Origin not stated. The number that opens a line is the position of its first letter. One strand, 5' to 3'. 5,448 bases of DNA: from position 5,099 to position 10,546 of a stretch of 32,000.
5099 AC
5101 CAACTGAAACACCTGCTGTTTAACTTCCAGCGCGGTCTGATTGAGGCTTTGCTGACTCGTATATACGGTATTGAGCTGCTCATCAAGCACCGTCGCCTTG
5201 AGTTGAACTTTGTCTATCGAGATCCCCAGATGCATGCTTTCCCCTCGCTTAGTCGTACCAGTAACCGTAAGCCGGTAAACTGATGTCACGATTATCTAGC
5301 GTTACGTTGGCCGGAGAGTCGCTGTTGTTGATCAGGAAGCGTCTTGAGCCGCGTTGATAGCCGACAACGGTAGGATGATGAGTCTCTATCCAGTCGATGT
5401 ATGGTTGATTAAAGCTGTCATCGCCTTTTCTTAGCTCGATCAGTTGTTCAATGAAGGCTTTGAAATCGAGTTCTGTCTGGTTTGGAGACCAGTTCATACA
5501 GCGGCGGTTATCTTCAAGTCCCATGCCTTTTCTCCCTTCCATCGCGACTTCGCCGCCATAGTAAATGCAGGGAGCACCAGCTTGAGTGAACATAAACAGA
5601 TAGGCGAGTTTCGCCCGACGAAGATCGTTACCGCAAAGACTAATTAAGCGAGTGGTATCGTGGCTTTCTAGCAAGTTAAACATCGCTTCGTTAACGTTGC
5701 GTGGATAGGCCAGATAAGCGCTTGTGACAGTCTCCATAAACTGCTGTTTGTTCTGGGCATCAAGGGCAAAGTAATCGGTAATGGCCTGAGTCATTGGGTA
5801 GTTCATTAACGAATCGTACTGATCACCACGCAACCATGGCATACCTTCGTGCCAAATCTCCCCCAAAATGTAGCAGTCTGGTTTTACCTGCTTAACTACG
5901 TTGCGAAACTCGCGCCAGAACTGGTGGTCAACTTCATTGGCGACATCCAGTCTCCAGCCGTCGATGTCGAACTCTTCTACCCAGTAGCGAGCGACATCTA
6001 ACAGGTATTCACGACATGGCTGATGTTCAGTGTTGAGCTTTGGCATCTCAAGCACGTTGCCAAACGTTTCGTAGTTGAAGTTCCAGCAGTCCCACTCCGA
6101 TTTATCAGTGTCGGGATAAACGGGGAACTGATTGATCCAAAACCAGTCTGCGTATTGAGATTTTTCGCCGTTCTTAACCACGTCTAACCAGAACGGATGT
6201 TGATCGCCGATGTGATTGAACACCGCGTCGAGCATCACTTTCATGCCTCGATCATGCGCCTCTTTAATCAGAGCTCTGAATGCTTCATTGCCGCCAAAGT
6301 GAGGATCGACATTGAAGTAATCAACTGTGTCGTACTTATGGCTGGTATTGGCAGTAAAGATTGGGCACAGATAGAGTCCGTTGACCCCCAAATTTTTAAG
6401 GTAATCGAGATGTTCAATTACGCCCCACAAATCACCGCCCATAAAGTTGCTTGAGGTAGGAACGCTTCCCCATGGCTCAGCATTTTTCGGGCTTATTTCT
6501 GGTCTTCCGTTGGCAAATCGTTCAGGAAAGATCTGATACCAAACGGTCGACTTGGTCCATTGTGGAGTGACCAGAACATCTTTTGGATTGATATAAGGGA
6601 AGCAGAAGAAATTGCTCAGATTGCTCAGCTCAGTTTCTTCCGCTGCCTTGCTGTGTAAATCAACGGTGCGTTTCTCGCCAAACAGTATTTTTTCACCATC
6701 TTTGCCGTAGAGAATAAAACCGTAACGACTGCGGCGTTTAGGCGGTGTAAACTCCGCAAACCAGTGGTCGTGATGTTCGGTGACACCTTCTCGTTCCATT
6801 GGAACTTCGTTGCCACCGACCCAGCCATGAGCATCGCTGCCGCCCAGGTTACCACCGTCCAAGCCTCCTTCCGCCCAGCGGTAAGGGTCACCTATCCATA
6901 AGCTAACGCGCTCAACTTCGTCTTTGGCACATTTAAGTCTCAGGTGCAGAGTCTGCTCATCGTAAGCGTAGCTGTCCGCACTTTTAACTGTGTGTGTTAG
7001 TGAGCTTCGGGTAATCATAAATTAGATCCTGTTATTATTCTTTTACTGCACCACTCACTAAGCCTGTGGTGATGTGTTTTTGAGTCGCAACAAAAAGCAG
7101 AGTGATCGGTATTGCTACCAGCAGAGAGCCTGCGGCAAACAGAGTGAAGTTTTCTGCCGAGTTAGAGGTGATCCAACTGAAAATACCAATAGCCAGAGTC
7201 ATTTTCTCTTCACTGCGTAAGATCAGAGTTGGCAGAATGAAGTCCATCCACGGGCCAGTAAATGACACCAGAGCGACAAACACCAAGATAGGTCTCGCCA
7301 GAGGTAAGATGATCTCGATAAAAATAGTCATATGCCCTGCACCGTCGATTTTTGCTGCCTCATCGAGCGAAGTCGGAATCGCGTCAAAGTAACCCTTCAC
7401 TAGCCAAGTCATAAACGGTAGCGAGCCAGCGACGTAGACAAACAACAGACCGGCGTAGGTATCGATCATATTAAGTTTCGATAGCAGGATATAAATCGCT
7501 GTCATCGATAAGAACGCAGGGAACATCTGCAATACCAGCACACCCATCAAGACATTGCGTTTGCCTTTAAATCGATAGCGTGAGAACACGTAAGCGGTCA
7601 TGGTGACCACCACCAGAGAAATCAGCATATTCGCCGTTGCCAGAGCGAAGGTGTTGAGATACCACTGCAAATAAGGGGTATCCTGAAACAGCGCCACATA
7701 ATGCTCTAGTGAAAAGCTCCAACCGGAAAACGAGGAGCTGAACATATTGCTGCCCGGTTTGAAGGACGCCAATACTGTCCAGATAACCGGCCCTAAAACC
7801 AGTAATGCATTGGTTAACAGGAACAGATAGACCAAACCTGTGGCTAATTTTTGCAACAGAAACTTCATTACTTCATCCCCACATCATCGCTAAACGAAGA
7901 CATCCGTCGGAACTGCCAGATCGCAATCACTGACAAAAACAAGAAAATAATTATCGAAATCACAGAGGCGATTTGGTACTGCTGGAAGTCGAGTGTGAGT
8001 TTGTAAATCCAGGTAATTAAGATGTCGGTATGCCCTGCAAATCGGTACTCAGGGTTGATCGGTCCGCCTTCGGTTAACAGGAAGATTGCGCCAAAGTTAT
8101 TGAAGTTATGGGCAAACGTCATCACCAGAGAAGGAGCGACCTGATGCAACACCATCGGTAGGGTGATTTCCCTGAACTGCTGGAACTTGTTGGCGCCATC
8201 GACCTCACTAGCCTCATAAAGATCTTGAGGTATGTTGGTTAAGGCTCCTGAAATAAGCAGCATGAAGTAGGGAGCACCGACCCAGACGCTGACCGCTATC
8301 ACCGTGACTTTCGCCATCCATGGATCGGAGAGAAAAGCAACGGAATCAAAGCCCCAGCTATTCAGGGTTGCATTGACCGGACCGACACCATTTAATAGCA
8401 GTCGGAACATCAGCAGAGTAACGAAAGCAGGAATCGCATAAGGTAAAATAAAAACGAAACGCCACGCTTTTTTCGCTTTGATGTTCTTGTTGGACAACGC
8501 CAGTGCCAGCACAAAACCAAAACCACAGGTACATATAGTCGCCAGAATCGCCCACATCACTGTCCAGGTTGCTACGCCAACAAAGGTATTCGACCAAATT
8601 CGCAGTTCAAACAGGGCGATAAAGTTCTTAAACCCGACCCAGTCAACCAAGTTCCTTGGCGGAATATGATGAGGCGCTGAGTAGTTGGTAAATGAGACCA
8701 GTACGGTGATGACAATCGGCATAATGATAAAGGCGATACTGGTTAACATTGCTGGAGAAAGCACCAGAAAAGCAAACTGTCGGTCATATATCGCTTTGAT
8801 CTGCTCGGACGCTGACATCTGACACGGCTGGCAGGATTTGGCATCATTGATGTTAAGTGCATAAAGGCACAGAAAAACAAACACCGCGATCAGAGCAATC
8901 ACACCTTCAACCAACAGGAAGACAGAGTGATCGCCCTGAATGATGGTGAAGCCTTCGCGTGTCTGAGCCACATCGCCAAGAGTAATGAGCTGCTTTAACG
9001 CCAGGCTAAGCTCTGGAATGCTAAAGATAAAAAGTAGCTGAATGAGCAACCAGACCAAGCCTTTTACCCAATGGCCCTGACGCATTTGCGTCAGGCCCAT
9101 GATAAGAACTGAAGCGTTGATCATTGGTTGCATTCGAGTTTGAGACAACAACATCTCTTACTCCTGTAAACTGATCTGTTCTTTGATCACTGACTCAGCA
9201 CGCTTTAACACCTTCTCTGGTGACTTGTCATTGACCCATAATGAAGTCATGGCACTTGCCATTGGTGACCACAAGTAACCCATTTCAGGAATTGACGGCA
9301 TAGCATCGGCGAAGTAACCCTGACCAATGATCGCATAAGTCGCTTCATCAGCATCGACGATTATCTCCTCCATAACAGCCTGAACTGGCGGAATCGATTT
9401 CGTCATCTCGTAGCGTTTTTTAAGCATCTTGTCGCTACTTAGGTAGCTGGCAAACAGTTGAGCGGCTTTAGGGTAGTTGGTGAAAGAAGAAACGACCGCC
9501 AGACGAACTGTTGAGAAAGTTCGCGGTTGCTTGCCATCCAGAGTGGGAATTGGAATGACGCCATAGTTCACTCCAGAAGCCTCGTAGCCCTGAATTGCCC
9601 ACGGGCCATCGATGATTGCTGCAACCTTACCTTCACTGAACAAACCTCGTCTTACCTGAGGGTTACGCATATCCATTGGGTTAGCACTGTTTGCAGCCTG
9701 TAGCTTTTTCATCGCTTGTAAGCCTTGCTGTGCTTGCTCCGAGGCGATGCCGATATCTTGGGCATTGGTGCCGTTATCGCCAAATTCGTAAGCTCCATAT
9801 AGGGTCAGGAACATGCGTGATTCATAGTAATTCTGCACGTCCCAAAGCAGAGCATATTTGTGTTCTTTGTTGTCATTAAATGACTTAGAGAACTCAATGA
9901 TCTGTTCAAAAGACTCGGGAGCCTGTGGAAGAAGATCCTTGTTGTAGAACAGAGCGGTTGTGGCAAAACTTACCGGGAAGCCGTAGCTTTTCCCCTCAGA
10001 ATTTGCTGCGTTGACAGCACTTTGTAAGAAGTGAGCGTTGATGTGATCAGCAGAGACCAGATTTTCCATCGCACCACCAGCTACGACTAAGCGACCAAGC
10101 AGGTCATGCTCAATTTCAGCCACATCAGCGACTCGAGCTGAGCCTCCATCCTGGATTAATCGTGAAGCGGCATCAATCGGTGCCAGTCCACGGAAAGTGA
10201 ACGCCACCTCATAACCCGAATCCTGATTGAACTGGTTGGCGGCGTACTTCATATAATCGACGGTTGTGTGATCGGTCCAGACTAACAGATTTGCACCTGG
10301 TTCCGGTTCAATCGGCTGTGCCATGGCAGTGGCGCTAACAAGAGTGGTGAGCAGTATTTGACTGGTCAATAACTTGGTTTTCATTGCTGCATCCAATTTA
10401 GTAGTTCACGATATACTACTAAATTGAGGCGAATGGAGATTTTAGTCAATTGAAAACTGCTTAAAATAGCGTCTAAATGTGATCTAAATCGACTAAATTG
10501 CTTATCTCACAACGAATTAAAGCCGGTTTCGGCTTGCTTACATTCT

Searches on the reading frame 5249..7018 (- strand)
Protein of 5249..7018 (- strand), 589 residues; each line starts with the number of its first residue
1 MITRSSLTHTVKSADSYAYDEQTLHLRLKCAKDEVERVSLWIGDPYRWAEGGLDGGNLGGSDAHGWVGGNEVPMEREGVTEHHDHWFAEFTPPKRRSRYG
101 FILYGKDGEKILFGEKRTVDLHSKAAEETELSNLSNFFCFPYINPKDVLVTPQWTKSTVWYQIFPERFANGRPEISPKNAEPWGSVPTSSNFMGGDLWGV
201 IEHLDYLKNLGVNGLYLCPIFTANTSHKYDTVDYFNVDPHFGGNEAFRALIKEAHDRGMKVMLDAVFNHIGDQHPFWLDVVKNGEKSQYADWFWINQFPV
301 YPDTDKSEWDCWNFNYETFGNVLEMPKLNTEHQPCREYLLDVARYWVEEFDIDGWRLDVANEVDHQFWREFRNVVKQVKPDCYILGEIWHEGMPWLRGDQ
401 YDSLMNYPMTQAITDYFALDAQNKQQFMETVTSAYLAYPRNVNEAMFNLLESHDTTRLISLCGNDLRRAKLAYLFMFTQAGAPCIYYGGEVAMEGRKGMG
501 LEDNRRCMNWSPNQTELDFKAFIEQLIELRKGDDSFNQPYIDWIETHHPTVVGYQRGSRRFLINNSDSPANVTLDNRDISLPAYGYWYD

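Call 77: search_protein_families(library=pfam, proteins=[window:5249-7018:-], max_evalue=0.00001)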
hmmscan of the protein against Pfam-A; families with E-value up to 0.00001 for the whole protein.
window:5249-7018:- (589 aa): 2 families
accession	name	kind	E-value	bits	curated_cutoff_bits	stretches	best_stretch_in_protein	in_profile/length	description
PF00128.31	Alpha-amylase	-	2.3e-85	287.9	22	1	162-565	1-409/446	Alpha amylase, catalytic domain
PF02903.20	Alpha-amylase_N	-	1.1e-25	90.6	23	1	2-144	2-120/120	Alpha amylase, N-terminal ig-like domain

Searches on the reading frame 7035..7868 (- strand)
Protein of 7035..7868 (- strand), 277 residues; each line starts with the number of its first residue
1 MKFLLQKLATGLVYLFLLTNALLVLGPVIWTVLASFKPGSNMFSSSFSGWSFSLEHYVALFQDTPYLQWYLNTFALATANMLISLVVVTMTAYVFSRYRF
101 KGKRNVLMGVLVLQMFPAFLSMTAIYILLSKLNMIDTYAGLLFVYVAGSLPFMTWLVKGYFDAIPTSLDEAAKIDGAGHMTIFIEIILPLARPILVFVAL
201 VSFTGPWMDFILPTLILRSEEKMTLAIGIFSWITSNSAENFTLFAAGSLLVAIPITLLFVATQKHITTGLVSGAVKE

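Call 77: search_protein_families(library=pfam, proteins=[window:7035-7868:-], max_evalue=0.00001)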
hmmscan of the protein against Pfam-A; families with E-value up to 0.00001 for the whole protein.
window:7035-7868:- (277 aa): 1 family
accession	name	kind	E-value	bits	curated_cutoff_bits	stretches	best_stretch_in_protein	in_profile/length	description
PF00528.27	BPD_transp_1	-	4.2e-15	56.4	26.4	1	97-260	10-173/184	Binding-protein-dependent transport system inner membrane component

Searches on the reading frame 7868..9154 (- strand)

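Call 77: search_protein_families(library=pfam, proteins=[window:7868-9154:-], max_evalue=0.00001)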
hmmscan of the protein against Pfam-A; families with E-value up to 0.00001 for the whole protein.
window:7868-9154:- (428 aa): 1 family
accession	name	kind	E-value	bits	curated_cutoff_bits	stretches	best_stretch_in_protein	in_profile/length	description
PF00528.27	BPD_transp_1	-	1.1e-23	84.3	26.4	1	212-414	4-174/184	Binding-protein-dependent transport system inner membrane component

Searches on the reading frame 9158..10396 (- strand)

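Call 77: search_protein_families(library=pfam, proteins=[window:9158-10396:-], max_evalue=0.00001)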
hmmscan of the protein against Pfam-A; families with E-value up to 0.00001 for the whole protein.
window:9158-10396:- (412 aa): 2 families
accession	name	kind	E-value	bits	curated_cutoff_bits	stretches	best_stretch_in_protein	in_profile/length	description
PF13416.11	SBP_bac_8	-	8.7e-30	104.9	27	1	52-351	2-275/279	Bacterial extracellular solute-binding protein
PF01547.30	SBP_bac_1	-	1.6e-28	101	26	1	46-323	5-304/307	Bacterial extracellular solute-binding protein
